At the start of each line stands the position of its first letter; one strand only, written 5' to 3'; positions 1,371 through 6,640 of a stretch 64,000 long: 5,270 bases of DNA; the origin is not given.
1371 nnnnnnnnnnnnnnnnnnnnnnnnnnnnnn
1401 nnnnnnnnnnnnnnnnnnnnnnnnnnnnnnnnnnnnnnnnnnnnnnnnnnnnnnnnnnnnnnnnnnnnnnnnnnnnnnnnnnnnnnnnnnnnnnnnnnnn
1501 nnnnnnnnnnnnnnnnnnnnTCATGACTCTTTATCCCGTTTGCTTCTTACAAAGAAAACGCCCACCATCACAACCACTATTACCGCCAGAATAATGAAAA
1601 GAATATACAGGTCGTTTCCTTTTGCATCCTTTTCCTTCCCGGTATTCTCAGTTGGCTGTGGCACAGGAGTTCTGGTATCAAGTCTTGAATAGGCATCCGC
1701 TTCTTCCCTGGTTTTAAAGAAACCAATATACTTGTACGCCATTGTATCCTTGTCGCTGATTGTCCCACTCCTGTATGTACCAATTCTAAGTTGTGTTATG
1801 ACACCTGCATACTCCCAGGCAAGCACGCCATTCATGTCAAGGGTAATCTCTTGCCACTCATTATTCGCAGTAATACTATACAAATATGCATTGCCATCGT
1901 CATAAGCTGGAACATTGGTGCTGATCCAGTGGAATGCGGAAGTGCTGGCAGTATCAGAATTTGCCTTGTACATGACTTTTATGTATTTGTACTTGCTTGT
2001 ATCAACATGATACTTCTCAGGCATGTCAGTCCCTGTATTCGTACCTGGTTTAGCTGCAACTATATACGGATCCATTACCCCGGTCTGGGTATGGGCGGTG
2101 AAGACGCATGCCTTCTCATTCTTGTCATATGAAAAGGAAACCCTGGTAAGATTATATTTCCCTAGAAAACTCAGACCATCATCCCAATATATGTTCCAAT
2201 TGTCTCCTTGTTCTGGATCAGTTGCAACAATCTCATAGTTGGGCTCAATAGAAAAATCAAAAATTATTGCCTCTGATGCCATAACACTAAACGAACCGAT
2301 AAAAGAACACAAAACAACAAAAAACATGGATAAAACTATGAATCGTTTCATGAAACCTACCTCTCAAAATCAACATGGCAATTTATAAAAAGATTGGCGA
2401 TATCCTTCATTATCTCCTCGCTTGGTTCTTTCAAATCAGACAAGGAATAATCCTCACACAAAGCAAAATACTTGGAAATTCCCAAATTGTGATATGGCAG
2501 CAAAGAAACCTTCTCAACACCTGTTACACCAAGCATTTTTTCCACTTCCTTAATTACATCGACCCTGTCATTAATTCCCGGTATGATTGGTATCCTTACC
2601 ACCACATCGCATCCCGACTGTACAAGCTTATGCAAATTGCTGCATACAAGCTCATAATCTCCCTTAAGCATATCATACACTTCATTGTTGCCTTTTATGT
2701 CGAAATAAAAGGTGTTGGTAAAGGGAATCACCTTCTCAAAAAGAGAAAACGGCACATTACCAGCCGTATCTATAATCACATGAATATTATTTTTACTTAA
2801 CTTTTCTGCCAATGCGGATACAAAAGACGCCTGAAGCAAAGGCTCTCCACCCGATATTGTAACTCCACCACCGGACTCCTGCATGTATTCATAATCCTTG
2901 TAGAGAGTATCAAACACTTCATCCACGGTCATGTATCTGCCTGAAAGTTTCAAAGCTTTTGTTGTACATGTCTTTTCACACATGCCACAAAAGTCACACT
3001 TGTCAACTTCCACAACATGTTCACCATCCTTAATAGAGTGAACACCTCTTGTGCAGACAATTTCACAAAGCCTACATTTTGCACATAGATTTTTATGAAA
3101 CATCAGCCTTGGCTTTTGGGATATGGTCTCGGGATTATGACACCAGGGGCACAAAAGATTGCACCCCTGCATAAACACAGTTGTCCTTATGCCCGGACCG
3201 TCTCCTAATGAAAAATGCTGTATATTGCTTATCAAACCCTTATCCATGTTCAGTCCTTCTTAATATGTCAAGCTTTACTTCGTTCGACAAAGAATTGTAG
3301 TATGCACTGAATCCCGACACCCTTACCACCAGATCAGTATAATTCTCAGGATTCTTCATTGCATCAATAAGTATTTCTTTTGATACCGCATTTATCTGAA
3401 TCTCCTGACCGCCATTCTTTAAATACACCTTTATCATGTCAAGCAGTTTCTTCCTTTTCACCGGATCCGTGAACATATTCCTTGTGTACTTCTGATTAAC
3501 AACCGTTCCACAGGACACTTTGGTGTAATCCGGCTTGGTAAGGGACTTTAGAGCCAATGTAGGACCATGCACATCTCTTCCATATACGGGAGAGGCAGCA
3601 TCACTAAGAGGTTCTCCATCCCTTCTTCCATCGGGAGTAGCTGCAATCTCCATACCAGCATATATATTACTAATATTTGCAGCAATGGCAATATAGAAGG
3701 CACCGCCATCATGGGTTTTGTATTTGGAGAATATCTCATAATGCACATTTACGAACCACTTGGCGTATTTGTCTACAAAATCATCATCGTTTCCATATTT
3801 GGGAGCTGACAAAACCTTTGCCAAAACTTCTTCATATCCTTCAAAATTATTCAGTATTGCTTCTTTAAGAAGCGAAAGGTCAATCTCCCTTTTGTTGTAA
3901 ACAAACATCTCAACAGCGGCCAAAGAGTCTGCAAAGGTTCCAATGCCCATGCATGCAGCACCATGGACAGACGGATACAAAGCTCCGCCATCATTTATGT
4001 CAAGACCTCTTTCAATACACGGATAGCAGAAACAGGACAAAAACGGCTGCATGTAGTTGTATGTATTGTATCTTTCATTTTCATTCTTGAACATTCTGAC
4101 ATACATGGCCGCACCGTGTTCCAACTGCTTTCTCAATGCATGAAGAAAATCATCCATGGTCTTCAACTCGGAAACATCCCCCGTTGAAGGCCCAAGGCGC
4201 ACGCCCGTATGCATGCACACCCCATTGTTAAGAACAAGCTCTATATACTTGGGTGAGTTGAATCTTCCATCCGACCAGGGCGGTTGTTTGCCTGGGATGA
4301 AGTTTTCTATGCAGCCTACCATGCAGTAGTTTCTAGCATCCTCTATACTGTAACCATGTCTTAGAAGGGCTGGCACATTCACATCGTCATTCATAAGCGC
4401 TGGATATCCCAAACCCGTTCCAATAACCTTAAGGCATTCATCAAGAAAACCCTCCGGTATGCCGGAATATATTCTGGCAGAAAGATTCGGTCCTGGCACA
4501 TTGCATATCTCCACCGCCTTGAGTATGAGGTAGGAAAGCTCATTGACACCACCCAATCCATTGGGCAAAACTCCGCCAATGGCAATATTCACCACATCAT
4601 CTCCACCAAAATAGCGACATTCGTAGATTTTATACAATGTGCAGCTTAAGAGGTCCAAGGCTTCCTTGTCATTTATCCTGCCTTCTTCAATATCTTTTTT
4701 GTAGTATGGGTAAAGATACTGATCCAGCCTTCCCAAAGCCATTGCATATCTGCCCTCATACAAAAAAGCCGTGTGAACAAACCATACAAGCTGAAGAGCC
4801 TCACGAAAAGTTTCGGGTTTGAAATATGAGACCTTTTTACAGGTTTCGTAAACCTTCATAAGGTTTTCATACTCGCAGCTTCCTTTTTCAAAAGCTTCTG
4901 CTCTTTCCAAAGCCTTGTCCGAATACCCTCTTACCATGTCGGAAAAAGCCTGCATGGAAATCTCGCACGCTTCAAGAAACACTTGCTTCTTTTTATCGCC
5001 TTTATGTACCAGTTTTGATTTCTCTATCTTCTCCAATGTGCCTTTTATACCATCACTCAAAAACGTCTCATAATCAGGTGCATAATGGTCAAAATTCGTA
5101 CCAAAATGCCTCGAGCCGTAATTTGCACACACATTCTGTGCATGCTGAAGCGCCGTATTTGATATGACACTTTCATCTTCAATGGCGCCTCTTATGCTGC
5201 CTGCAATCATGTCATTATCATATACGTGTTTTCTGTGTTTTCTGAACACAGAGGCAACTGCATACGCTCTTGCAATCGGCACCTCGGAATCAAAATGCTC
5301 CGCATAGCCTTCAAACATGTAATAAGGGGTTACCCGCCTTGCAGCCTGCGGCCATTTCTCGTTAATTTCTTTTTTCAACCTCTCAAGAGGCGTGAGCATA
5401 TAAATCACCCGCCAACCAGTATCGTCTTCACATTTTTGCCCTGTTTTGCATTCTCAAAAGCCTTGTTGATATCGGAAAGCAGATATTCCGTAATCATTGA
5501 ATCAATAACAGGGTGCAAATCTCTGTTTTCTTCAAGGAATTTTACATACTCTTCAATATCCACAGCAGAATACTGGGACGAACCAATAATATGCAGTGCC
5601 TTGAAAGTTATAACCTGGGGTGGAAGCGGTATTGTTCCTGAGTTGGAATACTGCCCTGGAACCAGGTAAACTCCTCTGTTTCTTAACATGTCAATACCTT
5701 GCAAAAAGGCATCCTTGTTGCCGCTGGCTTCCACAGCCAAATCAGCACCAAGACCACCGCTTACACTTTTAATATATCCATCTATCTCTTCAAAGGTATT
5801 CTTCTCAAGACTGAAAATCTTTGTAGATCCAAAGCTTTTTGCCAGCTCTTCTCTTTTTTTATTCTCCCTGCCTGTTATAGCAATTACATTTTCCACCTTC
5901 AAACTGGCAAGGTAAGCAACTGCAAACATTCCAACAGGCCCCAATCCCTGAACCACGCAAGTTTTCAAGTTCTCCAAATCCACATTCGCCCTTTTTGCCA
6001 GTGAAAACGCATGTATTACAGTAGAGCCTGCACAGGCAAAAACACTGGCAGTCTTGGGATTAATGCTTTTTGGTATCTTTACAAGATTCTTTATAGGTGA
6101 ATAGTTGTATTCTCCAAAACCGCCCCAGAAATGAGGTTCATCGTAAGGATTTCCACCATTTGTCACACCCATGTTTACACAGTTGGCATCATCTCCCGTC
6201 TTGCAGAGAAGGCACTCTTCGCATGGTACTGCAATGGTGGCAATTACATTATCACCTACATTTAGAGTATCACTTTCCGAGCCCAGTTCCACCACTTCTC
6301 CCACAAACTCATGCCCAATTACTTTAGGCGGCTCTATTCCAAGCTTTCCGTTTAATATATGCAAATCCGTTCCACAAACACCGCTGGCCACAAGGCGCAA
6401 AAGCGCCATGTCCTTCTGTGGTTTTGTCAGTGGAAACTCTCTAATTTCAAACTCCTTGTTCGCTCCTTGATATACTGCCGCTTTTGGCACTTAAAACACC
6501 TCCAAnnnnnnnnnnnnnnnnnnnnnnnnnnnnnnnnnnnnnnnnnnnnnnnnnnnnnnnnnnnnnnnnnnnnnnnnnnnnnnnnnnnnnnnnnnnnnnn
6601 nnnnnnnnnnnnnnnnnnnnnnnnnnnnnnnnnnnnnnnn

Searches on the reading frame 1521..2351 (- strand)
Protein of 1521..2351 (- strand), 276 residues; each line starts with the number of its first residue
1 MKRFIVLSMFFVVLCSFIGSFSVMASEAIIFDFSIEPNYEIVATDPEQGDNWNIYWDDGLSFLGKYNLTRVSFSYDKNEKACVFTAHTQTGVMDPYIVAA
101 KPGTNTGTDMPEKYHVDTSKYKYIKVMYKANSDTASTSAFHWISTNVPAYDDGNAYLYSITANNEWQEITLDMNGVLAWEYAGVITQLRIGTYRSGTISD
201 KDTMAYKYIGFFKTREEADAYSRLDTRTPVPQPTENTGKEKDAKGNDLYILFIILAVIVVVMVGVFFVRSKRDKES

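Call 4: search_protein_families(library=pfam, proteins=[window:1521-2351:-], max_evalue=1)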
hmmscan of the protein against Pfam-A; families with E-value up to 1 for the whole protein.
window:1521-2351:- (276 aa): 3 families
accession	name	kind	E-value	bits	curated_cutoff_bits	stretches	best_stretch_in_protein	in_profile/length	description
PF17137.9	DUF5110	-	0.013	16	27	1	49-91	10-53/71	Domain of unknown function (DUF5110)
PF15820.10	ECSCR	-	0.17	12.2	27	1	227-275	8-56/104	Endothelial cell-specific chemotaxis regulator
PF00746.26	Gram_pos_anchor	-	0.21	12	20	1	249-274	17-42/43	LPXTG cell wall anchor motif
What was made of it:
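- Tried and rejected: Only the hydrophobic, basic tail matches (Pfam E=0.21, call 4), and no LPXTG-like motif lies next to the helix.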

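Call 25: search_protein_families(library=ncbifam, proteins=[window:1521-2351:-], max_evalue=0.1)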
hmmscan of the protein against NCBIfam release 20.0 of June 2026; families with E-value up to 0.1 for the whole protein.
window:1521-2351:- (276 aa): 1 family
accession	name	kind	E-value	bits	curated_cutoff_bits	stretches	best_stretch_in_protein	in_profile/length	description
NF053819.1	EF0750_LPXTG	subfamily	0.043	14.3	47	0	1-27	1-28/105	EF2685/EF0750 family sortase-dependent surface protein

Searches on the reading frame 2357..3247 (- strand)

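Call 13: search_protein_families(library=pfam, proteins=[window:2357-3247:-], max_evalue=0.0001)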
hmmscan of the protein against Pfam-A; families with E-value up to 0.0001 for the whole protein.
window:2357-3247:- (296 aa): 4 families
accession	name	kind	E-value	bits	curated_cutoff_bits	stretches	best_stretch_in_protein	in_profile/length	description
PF04055.27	Radical_SAM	-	1.3e-14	55.2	29.5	1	83-228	10-157/166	Radical SAM superfamily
PF13353.11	Fer4_12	-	1.2e-13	51.9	22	1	16-163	2-91/137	4Fe-4S single cluster domain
PF00037.32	Fer4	-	6.8e-06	26.1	21.1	0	78-99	2-23/24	4Fe-4S binding domain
PF13187.11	Fer4_9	-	7.2e-05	23.2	27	1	55-98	2-51/52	4Fe-4S dicluster domain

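Call 80: search_protein_families(library=ncbifam, proteins=[window:2357-3247:-], max_evalue=1e-10)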
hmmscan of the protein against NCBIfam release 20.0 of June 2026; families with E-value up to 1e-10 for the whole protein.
window:2357-3247:- (296 aa): 14 families
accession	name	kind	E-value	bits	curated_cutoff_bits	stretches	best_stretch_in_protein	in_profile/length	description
NF043069.1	T4HPD_activ_SAM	equivalog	1.1e-87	294.2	425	1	4-290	2-291/299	trans-4-hydroxy-L-proline dehydratase activase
TIGR02494.1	PFLE_PFLC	subfamily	4.1e-85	285.6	174.35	1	6-288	1-290/293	glycyl-radical enzyme activating protein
NF048010.1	SfplDhtActHpsHDes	equivalog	3.6e-71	239.4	430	1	3-285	5-296/298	(2S)-3-sulfopropanediol dehydratase activating enzyme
NF033719.1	ind_deCO2_activ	equivalog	1.1e-70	238.4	425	1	5-289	2-295/302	indoleacetate decarboxylase activase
TIGR04395.1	cutC_activ_rSAM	equivalog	2.8e-68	230.5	360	1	2-287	3-297/309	choline TMA-lyase-activating enzyme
NF033717.2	HPDL_rSAM_activ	equivalog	3.9e-63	213.6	420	1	2-290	2-299/311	4-hydroxyphenylacetate decarboxylase activase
NF048008.1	SfplDhtActHpfHKleb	equivalog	5.4e-60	203.3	500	1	6-285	2-291/308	(2S)-3-sulfopropanediol dehydratase activating enzyme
TIGR04003.1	rSAM_BssD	equivalog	1.2e-59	202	496.45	1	5-280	2-290/314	[benzylsuccinate synthase]-activating enzyme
NF007483.0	PRK10076.1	equivalog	2.4e-55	187.7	326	2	77-280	66-274/292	[formate-C-acetyltransferase]-activating enzyme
TIGR02493.1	PFLA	equivalog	1.2e-50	172.2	231.75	1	84-287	25-232/235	pyruvate formate-lyase-activating protein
TIGR04041.1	activase_YjjW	hypoth_equivalog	1.9e-46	158.7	250.2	1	4-279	2-265/276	YjjW family glycine radical enzyme activase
NF008356.0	PRK11145.1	equivalog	1.9e-38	132.1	375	1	101-291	46-241/246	pyruvate formate lyase 1-activating protein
TIGR02495.1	NrdG2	equivalog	2.3e-21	76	131.15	1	87-242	30-183/193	anaerobic ribonucleoside-triphosphate reductase activating protein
TIGR02491.1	NrdG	equivalog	3.5e-12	46.5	126.1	0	6-51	2-47/154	anaerobic ribonucleoside-triphosphate reductase activating protein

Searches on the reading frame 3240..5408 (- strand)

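Call 13: search_protein_families(library=pfam, proteins=[window:3240-5408:-], max_evalue=0.0001)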
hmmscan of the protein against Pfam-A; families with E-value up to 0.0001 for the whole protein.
window:3240-5408:- (722 aa): 2 families
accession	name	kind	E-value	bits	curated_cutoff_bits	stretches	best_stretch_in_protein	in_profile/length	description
PF02901.20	PFL-like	-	3.1e-139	466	24.3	1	108-585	159-647/647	Pyruvate formate lyase-like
PF01228.26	Gly_radical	-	1.5e-25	90.2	22.2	1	602-705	2-106/106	Glycine radical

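Call 80: search_protein_families(library=ncbifam, proteins=[window:3240-5408:-], max_evalue=1e-10)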
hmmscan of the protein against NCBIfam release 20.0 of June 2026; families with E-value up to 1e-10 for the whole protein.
window:3240-5408:- (722 aa): 12 families
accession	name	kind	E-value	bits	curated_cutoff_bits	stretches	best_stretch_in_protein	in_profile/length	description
TIGR01774.1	PFL2-3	subfamily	8.6e-137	457.5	678.2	1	108-721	157-784/786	formate C-acetyltransferase/glycerol dehydratase family glycyl radical enzyme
NF043068.1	glycl_HYPD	equivalog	1.3e-125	420.3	1100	1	121-721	174-782/784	trans-4-hydroxy-L-proline dehydratase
TIGR04394.1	choline_CutC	equivalog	5.1e-119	399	1050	1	153-719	209-784/789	choline trimethylamine-lyase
NF048009.1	SfplDhtHpfGKleb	equivalog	1.3e-107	360.9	1000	1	84-720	154-821/824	(2S)-3-sulfopropanediol dehydratase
NF048011.1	SfplDhtHpsGDes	equivalog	2.5e-105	353.6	1000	1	111-721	188-819/821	(2S)-3-sulfopropanediol dehydratase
NF007437.0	PRK09983.1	equivalog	5.8e-98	328.9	1109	1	107-721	155-763/765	formate C-acetyltransferase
NF033715.1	glycyl_HPDL_Lrg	equivalog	4.2e-80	269.7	1150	1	142-721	269-899/901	4-hydroxyphenylacetate decarboxylase large subunit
NF033718.1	indole_decarb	equivalog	5.6e-79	266.3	1100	1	108-721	216-866/868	indoleacetate decarboxylase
TIGR01255.1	pyr_form_ly_1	equivalog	8.7e-39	133.6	994.2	1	202-721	237-741/744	formate C-acetyltransferase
NF038360.1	rad_fix_GrcA3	exception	3.3e-15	55.9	158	1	654-721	8-75/78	autonomous glycyl radical cofactor GrcA3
TIGR04365.1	spare_glycyl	equivalog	3.7e-13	49.8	170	1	657-719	59-121/126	autonomous glycyl radical cofactor GrcA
NF008341.1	PRK11127.1-1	equivalog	3.9e-12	46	145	1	669-721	25-77/80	autonomous glycyl radical cofactor GrcA2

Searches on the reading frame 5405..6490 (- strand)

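Call 13: search_protein_families(library=pfam, proteins=[window:5405-6490:-], max_evalue=0.0001)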
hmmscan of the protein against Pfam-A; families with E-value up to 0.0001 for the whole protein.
window:5405-6490:- (361 aa): 3 families
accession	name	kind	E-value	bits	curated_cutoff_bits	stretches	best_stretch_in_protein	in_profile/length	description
PF08240.17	ADH_N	-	3e-24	85.7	23.5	1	26-141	2-104/104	Alcohol dehydrogenase GroES-like domain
PF00107.32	ADH_zinc_N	-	4.6e-17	62.6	31.8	1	185-320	1-128/129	Zinc-binding dehydrogenase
PF16912.11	Glu_dehyd_C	-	5.4e-10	39.5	34.9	1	174-358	30-209/211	Glucose dehydrogenase C-terminus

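Call 80: search_protein_families(library=ncbifam, proteins=[window:5405-6490:-], max_evalue=1e-10)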
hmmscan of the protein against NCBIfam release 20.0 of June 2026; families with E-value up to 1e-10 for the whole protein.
window:5405-6490:- (361 aa): 19 families
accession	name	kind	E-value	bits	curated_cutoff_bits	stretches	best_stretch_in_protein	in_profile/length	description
TIGR00692.1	tdh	equivalog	8.3e-47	159.9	458.35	1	13-359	10-339/340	L-threonine 3-dehydrogenase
NF003808.0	PRK05396.1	equivalog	2.2e-44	151.7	380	1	5-358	4-338/341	L-threonine 3-dehydrogenase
TIGR03366.1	HpnZ_proposed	hypoth_equivalog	4.8e-42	144.3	328.1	1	26-330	5-304/315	putative phosphonate catabolism associated alcohol dehydrogenase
TIGR03989.1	Rxyl_3153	subfamily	3.9e-38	131.7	440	1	3-358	3-368/370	NDMA-dependent alcohol dehydrogenase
NF010344.0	PRK13771.1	subfamily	3e-36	125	349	1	3-359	2-331/334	putative alcohol dehydrogenase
NF006940.0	PRK09422.1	equivalog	5e-36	124.3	344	1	3-352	2-326/338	alcohol dehydrogenase AdhP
NF007375.0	PRK09880.1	equivalog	4.6e-33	114.4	469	1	25-353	26-335/344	L-idonate 5-dehydrogenase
NF041097.1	keto_inos_dh_IolM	equivalog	3.8e-32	111.4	450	1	11-358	37-387/389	scyllo-inosose 3-dehydrogenase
NF041172.1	AcrlCoa_red_Thmprot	equivalog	3.7e-29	101.7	500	1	3-359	2-332/334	acryloyl-CoA reductase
TIGR03451.1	mycoS_dep_FDH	equivalog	8.2e-29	100.5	512.9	1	8-357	8-355/358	S-(hydroxymethyl)mycothiol dehydrogenase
TIGR02818.1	adh_III_F_hyde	equivalog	1.1e-28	100.3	543.95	1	3-358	3-366/368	S-(hydroxymethyl)glutathione dehydrogenase/class III alcohol dehydrogenase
NF047908.1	AldhRedAhr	equivalog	1.5e-26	93.1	470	1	10-354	12-328/335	NADPH-dependent aldehyde reductase Ahr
NF007489.0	PRK10083.1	equivalog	2.4e-24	85.9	376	1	12-321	10-298/339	Zn-dependent oxidoreductase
TIGR02819.1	fdhA_non_GSH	equivalog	2.1e-22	79.3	636.95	1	12-258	22-267/397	formaldehyde dehydrogenase, glutathione-independent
NF007642.0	PRK10309.1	equivalog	3.6e-19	69.2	550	1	9-242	7-226/347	galactitol-1-phosphate 5-dehydrogenase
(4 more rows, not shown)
